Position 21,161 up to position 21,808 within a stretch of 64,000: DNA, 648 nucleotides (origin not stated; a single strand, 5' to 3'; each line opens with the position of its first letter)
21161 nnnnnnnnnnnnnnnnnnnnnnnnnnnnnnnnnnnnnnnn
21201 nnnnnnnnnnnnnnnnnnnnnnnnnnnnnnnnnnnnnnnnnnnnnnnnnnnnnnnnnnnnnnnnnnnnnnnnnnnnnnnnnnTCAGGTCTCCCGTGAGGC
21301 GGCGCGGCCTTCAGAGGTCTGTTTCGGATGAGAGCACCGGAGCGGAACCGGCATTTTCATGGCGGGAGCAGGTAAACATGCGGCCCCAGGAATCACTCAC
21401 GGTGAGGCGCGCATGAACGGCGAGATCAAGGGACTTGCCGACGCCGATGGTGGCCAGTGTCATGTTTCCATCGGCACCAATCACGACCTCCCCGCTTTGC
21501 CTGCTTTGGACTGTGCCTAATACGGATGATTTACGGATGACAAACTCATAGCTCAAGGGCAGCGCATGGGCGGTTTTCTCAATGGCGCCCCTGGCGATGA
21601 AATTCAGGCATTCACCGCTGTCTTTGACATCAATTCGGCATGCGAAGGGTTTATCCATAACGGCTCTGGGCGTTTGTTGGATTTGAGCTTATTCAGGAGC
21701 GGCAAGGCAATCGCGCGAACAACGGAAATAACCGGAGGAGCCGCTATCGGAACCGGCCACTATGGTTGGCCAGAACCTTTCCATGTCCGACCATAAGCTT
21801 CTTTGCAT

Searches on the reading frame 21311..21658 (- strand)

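Call 66: search_protein_families(library=pfam, proteins=[window:21311-21658:-], max_evalue=0.1)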
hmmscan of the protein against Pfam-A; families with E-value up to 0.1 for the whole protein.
window:21311-21658:- (115 aa): 1 family
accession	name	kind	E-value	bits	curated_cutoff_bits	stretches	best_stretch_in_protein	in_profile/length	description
PF21112.3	CsgH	-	0.0068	16.8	27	1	23-89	17-81/88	CsgH protein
